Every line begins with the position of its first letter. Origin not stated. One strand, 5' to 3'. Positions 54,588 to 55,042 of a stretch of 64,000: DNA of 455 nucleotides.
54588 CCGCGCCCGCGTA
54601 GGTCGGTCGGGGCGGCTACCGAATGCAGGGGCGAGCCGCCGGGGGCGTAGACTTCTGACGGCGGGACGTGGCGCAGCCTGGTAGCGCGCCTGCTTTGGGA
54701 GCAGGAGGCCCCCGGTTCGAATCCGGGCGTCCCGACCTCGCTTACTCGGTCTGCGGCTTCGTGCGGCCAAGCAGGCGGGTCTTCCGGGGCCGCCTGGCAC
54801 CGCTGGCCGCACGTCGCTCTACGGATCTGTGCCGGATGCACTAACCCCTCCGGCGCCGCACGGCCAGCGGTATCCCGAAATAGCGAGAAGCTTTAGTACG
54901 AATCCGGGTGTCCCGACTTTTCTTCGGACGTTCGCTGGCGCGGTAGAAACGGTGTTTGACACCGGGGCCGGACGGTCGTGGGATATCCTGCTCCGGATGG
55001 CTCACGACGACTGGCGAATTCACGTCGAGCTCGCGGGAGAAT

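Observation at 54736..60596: Unmatched family of ~150-nt three-helix structured repeats fused to the 3' ends of tRNA genes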

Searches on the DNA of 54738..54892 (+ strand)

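Call 14: build_rna_model(alignment_id=A3)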
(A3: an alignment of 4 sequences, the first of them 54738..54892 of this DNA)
Model R1 built from alignment A3 (4 sequences, 160 columns); structure: RNAalifold consensus.
model positions 158; base pairs 51; branch points 1; effective number of sequences 1; information 0.589 bits per position. Calibrated on 0.2 Mb of random sequence (short: E-values are rough).
structure used (alignment columns):
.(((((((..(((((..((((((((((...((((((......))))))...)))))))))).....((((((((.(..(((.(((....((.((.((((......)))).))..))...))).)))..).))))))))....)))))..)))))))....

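Call 15: search_with_rna_model(model_id=R1, source=window, max_evalue=10, filters=off, show_alignments=8)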
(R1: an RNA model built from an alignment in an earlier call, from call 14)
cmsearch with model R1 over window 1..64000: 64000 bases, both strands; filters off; matches with E-value up to 10: 183.
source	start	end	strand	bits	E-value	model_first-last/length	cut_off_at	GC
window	42041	42196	+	154.8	6e-32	1-158/158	no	0.76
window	54736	54892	+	150.7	4.7e-31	1-158/158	no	0.69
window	55724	55879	-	147.3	2.5e-30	1-158/158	no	0.72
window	60437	60595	-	141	5.9e-29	1-158/158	no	0.76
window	59398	59556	+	33.5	1.6e-05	1-158/158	no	0.66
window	54780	54916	-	26.8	0.00045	1-158/158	no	0.66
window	42037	42192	-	26.1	0.00064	1-158/158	no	0.74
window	55728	55883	+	23.2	0.0028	1-158/158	no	0.71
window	60536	60579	+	21.2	0.0076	17-60/158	no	0.86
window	20228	20326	+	20.4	0.011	1-158/158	no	0.7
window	60455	60530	+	17.3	0.053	62-136/158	no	0.75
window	59395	59551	-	15.8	0.11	1-158/158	no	0.66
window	18584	18754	+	15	0.17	1-158/158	no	0.65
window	44466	44582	-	14.9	0.18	1-158/158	no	0.68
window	44550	44586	+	14.5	0.22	1-158/158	no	0.76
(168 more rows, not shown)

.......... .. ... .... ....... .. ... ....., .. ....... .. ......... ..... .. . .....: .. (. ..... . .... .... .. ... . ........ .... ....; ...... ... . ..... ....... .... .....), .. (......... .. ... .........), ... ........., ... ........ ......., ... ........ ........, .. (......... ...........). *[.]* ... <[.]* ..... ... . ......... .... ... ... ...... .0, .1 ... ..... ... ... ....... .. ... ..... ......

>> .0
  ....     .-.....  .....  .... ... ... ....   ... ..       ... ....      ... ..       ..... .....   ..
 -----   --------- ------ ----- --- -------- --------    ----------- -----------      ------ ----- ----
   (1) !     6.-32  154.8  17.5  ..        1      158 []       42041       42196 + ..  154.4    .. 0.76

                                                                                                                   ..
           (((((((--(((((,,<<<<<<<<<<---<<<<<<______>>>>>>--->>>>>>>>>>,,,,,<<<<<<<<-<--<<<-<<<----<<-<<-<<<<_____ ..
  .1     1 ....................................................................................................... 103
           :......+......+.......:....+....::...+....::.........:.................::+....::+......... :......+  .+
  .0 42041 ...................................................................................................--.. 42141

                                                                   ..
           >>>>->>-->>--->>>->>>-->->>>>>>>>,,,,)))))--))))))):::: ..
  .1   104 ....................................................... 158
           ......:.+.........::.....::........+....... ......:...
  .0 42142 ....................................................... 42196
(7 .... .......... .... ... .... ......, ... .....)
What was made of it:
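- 54736..54892 (+): Full element copy directly after tRNA-Pro. R1 150.7 bits, E 4.7e-31 (call 15).
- Checked: A covariance model built from the copies and run unfiltered over all 64 kb finds exactly four strong copies (call 15):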

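Call 20: search_with_rna_model(model_id=R1, sources=[L001, L002, L003, L004, L005, L006, L007, L008, L009, L010, L011, L012, L013, L014, L015, L016, L017, L018, L019, L020, L021, L022, L023, L024, L025, L026, L027, L028, L029, L030, L031, L032, L033, L034, L035, L036, L037, L038, L039, L040, L041, L042, L043, L044, L045, L046, L047, L048, L049, L050, L051, L052, L053, L054, L055, L056, L057, L058, L059, L060, L061, L062, L063, L064, L065, L066, L067, L068, L069, L070, L071, L072, L073, L074, L075, L076, L077, L078, L079, L080, L081, L082, L083, L084, L085, L086, L087, L088, L089, L090, L091, L092, L093, L094, L095, L096, L097, L098, L099, L100], max_evalue=0.001, make_alignment=true)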
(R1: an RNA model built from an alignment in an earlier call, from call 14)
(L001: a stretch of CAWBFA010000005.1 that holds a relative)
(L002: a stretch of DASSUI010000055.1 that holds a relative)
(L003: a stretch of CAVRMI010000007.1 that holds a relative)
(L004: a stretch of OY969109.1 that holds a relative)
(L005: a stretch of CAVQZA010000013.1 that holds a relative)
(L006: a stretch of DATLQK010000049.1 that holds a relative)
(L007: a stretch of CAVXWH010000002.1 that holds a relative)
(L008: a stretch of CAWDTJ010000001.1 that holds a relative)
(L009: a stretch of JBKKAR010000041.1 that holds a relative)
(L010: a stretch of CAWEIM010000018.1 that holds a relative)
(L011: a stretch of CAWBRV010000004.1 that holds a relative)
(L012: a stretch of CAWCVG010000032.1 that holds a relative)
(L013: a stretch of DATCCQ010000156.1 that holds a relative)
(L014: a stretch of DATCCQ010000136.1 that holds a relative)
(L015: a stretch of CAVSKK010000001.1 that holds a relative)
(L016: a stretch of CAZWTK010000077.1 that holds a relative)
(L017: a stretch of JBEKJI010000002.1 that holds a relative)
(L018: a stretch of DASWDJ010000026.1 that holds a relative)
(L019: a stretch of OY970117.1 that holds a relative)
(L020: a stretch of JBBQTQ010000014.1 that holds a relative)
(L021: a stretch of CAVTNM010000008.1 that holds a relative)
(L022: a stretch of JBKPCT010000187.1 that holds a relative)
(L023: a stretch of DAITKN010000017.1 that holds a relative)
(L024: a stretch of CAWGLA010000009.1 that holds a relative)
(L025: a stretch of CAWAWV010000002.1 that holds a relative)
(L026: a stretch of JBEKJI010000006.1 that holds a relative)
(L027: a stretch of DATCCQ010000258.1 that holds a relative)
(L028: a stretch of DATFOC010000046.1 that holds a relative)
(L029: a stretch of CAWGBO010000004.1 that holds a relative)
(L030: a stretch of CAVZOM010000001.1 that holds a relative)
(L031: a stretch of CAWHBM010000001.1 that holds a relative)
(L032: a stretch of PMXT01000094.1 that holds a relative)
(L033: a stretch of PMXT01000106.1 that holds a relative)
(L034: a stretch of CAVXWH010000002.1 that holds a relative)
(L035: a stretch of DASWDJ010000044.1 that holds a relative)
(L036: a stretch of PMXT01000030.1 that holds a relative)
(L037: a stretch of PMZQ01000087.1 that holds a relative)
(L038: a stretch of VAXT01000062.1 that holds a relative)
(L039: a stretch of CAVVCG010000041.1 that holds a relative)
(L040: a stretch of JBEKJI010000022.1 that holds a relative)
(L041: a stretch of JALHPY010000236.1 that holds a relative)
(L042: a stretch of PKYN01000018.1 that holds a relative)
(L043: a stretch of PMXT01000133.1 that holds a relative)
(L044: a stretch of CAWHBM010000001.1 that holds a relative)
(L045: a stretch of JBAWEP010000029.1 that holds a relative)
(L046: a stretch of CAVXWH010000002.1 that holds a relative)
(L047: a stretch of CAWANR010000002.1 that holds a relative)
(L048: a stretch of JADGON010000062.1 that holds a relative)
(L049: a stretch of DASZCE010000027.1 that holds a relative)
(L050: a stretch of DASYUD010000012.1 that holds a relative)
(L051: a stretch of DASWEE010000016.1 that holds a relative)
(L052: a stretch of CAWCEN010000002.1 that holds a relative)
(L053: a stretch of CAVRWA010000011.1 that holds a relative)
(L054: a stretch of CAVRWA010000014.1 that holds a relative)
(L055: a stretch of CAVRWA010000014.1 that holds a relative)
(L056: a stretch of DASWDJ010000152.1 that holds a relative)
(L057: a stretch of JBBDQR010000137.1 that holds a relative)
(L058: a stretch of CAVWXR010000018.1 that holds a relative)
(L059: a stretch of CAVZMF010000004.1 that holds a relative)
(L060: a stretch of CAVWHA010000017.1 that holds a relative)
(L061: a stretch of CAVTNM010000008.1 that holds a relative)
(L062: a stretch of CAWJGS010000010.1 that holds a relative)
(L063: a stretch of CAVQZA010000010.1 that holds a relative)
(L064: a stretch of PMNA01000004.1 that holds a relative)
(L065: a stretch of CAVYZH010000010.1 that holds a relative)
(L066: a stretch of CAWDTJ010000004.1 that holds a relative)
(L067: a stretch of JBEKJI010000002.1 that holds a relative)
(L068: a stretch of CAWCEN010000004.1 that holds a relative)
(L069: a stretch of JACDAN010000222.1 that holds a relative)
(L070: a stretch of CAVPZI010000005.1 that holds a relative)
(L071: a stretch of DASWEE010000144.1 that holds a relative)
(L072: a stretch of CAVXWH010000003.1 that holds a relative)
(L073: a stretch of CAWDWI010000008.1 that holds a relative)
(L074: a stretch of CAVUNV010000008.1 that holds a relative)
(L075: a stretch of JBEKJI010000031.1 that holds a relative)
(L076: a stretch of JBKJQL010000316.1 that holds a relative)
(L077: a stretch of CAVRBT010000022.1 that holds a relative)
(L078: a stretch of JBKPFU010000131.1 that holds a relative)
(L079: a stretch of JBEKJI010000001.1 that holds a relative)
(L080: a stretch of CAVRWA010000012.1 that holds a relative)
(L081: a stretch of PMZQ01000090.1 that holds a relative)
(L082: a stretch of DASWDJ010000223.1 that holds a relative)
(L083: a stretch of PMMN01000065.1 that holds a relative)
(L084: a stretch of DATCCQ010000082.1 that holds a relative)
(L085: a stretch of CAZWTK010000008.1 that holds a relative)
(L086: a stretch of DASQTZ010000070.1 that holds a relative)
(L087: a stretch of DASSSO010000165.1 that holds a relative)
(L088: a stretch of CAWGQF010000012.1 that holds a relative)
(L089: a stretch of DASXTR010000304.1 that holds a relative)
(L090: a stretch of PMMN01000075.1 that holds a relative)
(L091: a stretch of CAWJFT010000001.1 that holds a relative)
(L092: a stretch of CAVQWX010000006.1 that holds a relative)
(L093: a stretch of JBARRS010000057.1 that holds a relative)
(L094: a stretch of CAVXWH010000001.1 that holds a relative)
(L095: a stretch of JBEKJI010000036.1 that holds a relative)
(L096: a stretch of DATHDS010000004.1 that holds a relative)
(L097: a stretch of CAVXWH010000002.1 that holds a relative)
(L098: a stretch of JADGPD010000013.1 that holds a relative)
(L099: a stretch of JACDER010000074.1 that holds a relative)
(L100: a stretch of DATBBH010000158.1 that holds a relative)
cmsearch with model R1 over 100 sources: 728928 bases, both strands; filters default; matches with E-value up to 0.001: 125.
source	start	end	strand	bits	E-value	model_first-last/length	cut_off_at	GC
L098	2426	2582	-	161.8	2e-32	1-158/158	no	0.68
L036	1918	2075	+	159.4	6.8e-32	1-158/158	no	0.7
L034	1293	1451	+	157.2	2e-31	1-158/158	no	0.76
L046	7730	7887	-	152.4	2.3e-30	1-158/158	no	0.76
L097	3476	3634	-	152.3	2.3e-30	1-158/158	no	0.7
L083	870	1026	-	152.3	2.4e-30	1-158/158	no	0.71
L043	211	367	-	147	3.4e-29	1-158/158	no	0.69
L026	6847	7003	+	143.9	1.6e-28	1-158/158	no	0.73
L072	7432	7587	+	143.2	2.3e-28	1-158/158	no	0.76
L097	5505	5660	+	139.6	1.4e-27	1-158/158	no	0.76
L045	7410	7567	+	139.5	1.5e-27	1-158/158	no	0.75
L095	4900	5055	-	137.1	4.9e-27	1-158/158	no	0.72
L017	868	1023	+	136.1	8.1e-27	1-158/158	no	0.72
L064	633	788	-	135.9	8.7e-27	1-158/158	no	0.74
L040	5236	5390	-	133.3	3.3e-26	1-158/158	no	0.75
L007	1850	2008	-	132.7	4.5e-26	1-158/158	no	0.69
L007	2036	2192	-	132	6.2e-26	1-158/158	no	0.69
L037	3010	3165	+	130.9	1.1e-25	1-158/158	no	0.72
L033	2871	3027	-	130.7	1.2e-25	1-158/158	no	0.73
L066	4420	4575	+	127.1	7.2e-25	1-158/158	no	0.76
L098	4662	4820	+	124.3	3e-24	1-158/158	no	0.7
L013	2023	2179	+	123.8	3.9e-24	1-158/158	no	0.72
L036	3277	3413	-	122.1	8.9e-24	20-158/158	5'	0.74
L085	3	161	-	121.8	1e-23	1-158/158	no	0.75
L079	5809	5949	-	121.5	1.2e-23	1-158/158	no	0.69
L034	1464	1619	+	121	1.5e-23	1-158/158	no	0.7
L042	5950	6104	-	119.6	3.1e-23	1-158/158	no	0.76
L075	7776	7917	+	114.8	3.5e-22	1-158/158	no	0.68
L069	6808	6961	+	113.1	8.3e-22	1-158/158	no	0.71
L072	7600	7752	+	113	8.8e-22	1-158/158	no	0.74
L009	361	514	-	112.6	1e-21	1-158/158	no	0.73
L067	2554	2693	-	112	1.4e-21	1-158/158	no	0.68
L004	7761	7916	-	112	1.4e-21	1-158/158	no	0.74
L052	6796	6951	+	111.4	1.9e-21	1-158/158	no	0.72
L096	4315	4471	+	110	3.8e-21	1-158/158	no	0.76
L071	2615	2768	-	109.9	4e-21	1-158/158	no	0.75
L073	7605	7760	+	108.3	9.1e-21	1-158/158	no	0.74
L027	724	878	-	108.3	9.4e-21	1-158/158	no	0.71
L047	4392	4548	+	108.1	1e-20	1-158/158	no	0.76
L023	6847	7002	+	106.5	2.3e-20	1-158/158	no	0.74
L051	310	463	+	104.7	5.6e-20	1-158/158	no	0.77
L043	394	545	-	103.9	8.3e-20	1-158/158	no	0.68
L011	4025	4180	-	102.7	1.5e-19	1-158/158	no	0.76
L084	4635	4790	-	102.1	2.1e-19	1-158/158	no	0.68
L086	6787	6940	-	101.7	2.5e-19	1-158/158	no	0.75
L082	1530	1685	-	101.4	2.9e-19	1-158/158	no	0.77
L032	1509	1650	-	101.1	3.3e-19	1-158/158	no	0.68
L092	562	713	-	100.5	4.5e-19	1-158/158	no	0.8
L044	3110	3266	+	99.3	8.2e-19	1-158/158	no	0.8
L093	6257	6413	-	98.7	1.1e-18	1-158/158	no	0.77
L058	4564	4719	+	98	1.6e-18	1-158/158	no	0.78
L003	1177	1332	+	97.6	1.9e-18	1-158/158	no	0.76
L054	3481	3636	+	97.6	2e-18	1-158/158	no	0.79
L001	7477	7633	-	97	2.6e-18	1-158/158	no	0.75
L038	56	212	-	96.8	2.9e-18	1-158/158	no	0.79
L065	4405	4561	+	96.5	3.3e-18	1-158/158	no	0.78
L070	1914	2070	-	95.5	5.6e-18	1-158/158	no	0.75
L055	363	518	+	95.4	5.8e-18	1-158/158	no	0.77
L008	5924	6063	+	95.3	6.1e-18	1-158/158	no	0.74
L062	6046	6198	+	94.5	9.3e-18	1-158/158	no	0.78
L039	2770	2925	+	94.4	9.9e-18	1-158/158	no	0.82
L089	1399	1554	-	94.3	1e-17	1-158/158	no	0.79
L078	7214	7367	+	93.8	1.3e-17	1-158/158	no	0.79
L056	293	449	-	93.6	1.4e-17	1-158/158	no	0.78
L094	4845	4984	-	93.2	1.8e-17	1-158/158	no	0.69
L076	4840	4972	-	92.8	2.2e-17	1-158/158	no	0.72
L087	6674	6829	-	92.5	2.5e-17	1-158/158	no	0.78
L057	1001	1156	-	92.1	3e-17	1-158/158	no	0.78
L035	5582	5738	-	91.9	3.3e-17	1-158/158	no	0.78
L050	3210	3366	-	91.2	4.9e-17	1-158/158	no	0.79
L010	7081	7233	-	91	5.3e-17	1-158/158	no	0.76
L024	319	474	+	90.7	6.1e-17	1-158/158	no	0.74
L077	5459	5615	-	90.7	6.1e-17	1-158/158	no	0.76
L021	5305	5460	-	90.5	6.9e-17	1-158/158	no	0.81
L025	1611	1766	+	90.5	7.1e-17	1-158/158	no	0.77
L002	3151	3304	+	90.3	7.6e-17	1-158/158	no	0.75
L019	536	689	+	89.4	1.2e-16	1-158/158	no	0.77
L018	328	484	-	88.3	2.1e-16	1-158/158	no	0.8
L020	6797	6952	-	88.1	2.3e-16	1-158/158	no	0.81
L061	2419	2574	-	88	2.4e-16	1-158/158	no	0.78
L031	4701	4856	-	88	2.4e-16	1-158/158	no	0.78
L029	2949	3103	+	87.7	2.8e-16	1-158/158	no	0.79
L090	1463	1621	+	87.5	3e-16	1-158/158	no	0.72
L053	4665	4820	-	86.9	4.2e-16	1-158/158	no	0.78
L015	5513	5671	-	86.8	4.3e-16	1-158/158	no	0.77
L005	2486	2641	-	86.1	6.2e-16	1-158/158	no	0.79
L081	5811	5971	-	85.8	7.2e-16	1-158/158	no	0.72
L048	1989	2144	-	85.6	8.2e-16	1-158/158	no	0.73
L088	5584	5738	-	85.3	9.4e-16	1-158/158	no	0.78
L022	4679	4833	-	85.3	9.5e-16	1-158/158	no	0.77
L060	6724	6874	-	85.3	9.5e-16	1-158/158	no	0.79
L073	1135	1289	+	84.4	1.5e-15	1-158/158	no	0.73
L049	3700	3856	-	84.2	1.6e-15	1-158/158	no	0.76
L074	7631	7784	-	82.7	3.4e-15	1-158/158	no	0.75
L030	1582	1735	+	81.3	6.9e-15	1-158/158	no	0.78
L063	6474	6629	+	80.7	9.4e-15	1-158/158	no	0.8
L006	4752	4907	-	80.7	9.5e-15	1-158/158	no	0.78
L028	4412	4567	+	80.3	1.1e-14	1-158/158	no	0.76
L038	7139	7295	-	80.3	1.1e-14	1-158/158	no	0.79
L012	378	530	-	79.8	1.5e-14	1-158/158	no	0.78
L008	3974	4120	+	78.4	3.1e-14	1-158/158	no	0.7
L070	7729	7883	-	78.1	3.5e-14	1-158/158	no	0.74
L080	2630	2791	-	76.3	8.4e-14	1-158/158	no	0.8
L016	52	203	+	76.2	9.1e-14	1-158/158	no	0.7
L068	6746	6902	+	74.8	1.8e-13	1-158/158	no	0.8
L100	2674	2825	-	74.2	2.5e-13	1-158/158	no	0.76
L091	6473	6629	-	72.5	5.7e-13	1-158/158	no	0.81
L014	4548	4640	-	71.9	7.6e-13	65-158/158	5'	0.72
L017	1031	1183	+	67.9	5.7e-12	1-158/158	no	0.68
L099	4904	5056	+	65.9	1.6e-11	1-158/158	no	0.78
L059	7881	8000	-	65.2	2.2e-11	38-158/158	5'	0.73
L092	400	547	-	63.7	4.7e-11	1-158/158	no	0.77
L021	5150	5284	-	53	1e-08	1-158/158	no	0.76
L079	5813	5953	+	38.1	1.8e-05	1-158/158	no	0.68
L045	7406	7563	-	37.2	2.8e-05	1-158/158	no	0.75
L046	7577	7719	-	35.6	6.4e-05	1-158/158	no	0.68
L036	1934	1977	-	32.6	0.00029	17-60/158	no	0.82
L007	1980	2150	+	32.5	0.00031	1-158/158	no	0.68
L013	2065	2221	-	32.3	0.00033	1-158/158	no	0.68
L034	1309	1352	-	32.1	0.00037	17-60/158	no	0.84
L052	6840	6990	-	31.7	0.00045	1-158/158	no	0.7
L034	1415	1539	-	31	0.00065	1-158/158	no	0.71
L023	6891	7043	-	30.6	0.00076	1-158/158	no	0.7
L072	7767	7892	+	30.5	0.00081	1-158/158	no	0.67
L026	6843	6999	-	30.2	0.00097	1-158/158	no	0.71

Alignment A4: 125 matches aligned to the model, 271 columns, each read 5' to 3' on its own strand. Consensus structure (alignment columns), stored with it:
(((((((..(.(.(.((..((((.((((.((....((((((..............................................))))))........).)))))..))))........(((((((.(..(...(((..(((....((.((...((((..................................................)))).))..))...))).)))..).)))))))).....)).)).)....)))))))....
